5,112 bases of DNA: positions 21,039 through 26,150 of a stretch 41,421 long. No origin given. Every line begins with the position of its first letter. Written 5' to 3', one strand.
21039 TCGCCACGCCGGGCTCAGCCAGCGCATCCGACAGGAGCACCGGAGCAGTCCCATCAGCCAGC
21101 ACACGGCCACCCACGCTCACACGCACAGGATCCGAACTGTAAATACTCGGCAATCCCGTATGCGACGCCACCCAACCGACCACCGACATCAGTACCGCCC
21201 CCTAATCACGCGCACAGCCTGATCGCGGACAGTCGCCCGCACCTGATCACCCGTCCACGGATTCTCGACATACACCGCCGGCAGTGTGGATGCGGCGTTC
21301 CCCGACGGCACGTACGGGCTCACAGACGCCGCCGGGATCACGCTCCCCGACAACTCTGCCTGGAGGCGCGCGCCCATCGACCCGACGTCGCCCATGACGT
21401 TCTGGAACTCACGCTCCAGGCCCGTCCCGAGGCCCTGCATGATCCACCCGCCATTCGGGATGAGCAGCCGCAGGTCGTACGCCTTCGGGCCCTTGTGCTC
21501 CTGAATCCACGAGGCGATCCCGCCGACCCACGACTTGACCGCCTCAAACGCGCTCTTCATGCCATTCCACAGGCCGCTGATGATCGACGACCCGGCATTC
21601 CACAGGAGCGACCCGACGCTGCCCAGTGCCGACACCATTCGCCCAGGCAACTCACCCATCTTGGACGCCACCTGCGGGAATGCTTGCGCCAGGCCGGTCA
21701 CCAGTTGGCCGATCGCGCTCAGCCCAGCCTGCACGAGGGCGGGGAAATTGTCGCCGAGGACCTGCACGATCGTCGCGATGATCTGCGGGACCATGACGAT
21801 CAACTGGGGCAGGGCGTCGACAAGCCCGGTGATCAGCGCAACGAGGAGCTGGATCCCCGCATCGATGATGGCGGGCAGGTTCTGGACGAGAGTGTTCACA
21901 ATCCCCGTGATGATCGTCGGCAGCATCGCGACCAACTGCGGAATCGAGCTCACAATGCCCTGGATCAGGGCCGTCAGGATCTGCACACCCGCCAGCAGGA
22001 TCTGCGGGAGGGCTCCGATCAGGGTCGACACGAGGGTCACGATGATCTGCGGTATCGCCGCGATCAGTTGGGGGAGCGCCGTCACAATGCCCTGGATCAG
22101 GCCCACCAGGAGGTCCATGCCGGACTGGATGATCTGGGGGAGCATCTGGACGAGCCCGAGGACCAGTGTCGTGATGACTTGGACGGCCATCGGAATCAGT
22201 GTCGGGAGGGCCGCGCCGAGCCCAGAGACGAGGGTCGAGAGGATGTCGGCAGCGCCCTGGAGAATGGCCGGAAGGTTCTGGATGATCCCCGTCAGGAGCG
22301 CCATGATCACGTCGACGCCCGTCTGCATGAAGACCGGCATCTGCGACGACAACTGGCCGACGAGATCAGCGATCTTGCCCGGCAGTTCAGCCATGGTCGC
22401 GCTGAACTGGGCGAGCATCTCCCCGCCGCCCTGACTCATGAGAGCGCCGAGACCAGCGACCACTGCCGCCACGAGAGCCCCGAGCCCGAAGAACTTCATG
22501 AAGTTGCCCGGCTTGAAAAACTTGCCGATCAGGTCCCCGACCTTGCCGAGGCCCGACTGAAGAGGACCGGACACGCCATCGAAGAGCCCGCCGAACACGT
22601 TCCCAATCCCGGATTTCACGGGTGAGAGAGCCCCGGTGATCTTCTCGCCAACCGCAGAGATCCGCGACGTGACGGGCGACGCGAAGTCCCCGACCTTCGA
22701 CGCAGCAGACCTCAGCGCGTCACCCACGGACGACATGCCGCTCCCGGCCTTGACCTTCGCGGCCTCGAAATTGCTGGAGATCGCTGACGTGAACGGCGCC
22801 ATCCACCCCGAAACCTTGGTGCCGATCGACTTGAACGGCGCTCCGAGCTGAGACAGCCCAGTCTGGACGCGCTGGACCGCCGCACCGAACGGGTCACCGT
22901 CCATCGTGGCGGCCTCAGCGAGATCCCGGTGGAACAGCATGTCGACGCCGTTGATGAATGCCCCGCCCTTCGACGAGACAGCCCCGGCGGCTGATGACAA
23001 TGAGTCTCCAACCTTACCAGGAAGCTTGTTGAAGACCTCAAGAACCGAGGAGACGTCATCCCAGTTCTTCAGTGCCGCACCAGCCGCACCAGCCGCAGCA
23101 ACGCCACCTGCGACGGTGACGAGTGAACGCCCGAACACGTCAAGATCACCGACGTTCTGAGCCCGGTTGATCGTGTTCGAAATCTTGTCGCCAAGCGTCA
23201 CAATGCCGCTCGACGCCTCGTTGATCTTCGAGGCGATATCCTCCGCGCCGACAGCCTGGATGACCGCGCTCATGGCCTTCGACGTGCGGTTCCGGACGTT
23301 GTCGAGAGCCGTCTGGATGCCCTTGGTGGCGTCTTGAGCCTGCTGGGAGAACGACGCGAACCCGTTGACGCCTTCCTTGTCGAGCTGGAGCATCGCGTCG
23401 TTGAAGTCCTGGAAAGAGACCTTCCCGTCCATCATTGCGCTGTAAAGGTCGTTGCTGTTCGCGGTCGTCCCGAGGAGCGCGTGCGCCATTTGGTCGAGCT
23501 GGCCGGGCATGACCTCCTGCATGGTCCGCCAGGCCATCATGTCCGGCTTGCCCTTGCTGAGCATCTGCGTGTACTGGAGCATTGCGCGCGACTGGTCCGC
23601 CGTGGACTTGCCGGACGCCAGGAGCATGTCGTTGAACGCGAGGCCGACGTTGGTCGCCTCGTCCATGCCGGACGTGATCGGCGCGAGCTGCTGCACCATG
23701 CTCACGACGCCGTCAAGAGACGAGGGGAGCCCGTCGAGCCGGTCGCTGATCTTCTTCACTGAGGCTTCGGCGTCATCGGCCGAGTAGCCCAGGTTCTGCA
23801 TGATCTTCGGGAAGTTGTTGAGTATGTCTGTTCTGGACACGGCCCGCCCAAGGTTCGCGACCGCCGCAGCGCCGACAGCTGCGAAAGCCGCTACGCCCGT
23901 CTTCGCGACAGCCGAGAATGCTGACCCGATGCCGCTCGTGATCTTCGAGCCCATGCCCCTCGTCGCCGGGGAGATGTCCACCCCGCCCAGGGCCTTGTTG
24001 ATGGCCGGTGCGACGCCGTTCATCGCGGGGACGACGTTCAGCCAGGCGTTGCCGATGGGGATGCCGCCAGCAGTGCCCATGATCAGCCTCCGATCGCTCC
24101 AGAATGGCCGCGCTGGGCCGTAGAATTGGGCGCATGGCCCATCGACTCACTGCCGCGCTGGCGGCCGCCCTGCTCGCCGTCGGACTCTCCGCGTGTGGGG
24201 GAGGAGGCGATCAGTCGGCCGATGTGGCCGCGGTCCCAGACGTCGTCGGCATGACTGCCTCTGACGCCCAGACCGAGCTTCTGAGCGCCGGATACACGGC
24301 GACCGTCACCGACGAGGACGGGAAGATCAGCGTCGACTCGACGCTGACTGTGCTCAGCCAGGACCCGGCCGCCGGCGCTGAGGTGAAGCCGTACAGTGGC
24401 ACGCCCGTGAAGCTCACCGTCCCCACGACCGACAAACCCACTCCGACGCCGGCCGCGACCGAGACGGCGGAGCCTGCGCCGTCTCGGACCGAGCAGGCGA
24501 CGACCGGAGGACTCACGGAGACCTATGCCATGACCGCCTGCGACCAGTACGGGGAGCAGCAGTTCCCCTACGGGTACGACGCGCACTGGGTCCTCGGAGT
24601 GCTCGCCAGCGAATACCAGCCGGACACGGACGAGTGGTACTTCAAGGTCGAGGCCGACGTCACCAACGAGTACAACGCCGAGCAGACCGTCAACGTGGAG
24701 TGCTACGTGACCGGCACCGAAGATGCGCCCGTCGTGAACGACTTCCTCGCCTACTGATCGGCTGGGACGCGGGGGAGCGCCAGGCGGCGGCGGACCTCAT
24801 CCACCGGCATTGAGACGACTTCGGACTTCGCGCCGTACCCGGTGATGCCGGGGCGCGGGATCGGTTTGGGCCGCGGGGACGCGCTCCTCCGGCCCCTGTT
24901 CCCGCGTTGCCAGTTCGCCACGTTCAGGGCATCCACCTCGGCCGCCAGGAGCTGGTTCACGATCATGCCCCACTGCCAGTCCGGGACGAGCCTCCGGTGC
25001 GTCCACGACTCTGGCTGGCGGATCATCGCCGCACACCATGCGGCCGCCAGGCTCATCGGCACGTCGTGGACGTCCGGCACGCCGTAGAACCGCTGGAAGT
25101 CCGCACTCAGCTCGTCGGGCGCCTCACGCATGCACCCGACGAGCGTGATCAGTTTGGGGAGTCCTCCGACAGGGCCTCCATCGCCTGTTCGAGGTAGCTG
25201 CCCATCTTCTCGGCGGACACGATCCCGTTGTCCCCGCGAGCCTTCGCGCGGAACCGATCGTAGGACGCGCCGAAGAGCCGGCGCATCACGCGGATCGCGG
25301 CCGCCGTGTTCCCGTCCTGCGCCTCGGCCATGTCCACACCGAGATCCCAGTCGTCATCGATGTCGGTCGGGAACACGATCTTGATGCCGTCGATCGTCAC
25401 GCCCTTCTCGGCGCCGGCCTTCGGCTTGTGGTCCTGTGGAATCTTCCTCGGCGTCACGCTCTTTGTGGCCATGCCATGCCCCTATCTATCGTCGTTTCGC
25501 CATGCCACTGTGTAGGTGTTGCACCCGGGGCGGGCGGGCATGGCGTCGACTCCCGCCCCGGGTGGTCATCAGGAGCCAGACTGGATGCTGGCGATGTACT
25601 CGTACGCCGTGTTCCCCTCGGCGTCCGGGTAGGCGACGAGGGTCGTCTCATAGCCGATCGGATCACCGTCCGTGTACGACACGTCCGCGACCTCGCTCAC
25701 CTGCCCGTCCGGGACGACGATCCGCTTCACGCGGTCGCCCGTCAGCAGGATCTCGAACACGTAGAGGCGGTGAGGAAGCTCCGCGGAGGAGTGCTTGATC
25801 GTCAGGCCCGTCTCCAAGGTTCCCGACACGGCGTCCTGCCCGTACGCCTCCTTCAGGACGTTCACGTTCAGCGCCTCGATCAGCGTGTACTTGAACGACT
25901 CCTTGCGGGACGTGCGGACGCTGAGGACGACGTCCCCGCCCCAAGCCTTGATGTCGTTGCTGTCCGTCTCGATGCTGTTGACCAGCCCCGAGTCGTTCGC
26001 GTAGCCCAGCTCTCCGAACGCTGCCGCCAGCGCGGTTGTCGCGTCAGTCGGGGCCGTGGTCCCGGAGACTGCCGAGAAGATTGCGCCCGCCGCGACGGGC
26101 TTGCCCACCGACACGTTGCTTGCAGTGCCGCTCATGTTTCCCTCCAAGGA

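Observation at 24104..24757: PASTA-domain lipoprotein gene inserted antisense between the tail chaperone and tape-measure genes (candidate injection-blocking exclusion factor)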

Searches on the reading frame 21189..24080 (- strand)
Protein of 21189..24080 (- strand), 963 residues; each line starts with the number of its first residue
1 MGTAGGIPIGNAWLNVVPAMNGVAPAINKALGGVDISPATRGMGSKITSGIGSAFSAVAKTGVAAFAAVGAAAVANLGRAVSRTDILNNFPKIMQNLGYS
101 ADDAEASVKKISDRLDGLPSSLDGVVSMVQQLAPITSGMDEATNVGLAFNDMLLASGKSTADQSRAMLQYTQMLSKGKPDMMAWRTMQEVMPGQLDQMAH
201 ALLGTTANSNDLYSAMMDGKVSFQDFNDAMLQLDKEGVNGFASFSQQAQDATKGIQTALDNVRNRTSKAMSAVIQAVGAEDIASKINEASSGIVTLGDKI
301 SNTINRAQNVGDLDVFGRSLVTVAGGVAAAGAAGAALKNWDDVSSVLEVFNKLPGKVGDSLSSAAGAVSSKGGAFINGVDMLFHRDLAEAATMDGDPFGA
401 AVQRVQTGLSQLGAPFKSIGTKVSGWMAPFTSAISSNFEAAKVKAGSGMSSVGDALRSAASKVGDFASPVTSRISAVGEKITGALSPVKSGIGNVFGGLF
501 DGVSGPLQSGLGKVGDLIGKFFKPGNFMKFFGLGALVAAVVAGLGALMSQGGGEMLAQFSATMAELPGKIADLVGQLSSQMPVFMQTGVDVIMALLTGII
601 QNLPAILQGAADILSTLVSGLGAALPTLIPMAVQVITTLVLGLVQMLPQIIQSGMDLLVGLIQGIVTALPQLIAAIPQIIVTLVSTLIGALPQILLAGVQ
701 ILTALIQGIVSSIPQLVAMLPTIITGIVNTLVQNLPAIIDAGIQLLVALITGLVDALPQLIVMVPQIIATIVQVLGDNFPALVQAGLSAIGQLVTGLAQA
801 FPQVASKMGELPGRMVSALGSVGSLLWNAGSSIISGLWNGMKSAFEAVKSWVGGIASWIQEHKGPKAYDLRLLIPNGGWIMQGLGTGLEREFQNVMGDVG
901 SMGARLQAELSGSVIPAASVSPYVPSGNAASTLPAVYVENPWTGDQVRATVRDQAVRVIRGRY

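Call 4: search_protein_families(library=phrogs, proteins=[window:21189-24080:-], max_evalue=0.01)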
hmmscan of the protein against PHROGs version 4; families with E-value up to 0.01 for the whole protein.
window:21189-24080:- (963 aa): 22 families
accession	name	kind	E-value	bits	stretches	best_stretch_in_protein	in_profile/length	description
phrog_1204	-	tail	2e-74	252.3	2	40-718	154-921/1483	tail protein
phrog_5493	-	tail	4.9e-69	234.7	1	248-913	326-1034/1102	tail length tape measure protein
phrog_58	-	tail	4.8e-62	211.8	1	39-924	290-1022/1544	tail length tape measure protein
phrog_1686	-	tail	8.5e-59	200.4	1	60-278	103-322/1224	tail length tape measure protein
phrog_24198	-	unknown function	3.9e-58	198.5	4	826-914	180-268/350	-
phrog_305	-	tail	2.1e-53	183.3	2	509-903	323-749/1001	tail length tape measure protein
phrog_7972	-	unknown function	2.6e-45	156.5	1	54-374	60-383/687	-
phrog_35723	-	unknown function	1.6e-34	119.9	1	50-277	197-413/1720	-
phrog_4372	-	tail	3.9e-34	118.4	2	658-853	1123-1319/1681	tail length tape measure protein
phrog_1272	-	tail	1.1e-27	97.2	2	586-859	817-1082/1606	tail length tape measure protein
phrog_4200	-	tail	7.1e-27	95.2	3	672-855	391-560/732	tail length tape measure protein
phrog_28775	-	tail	1.8e-16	60.3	2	282-716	96-538/1303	tail length tape measure protein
phrog_1535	-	tail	3.4e-16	59.6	2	562-901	688-960/1152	tail length tape measure protein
phrog_7740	-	tail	1.1e-13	50.4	1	46-306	55-301/2151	tail length tape measure protein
phrog_2335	-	tail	1.2e-10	41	1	141-338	555-756/1536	tail length tape measure protein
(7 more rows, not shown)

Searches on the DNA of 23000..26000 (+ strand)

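Call 5: search_dna_similar(query=window:23000-26000:+, collection=phages, mode=near)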
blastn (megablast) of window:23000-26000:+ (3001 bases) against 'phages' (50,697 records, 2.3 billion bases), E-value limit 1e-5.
No match.
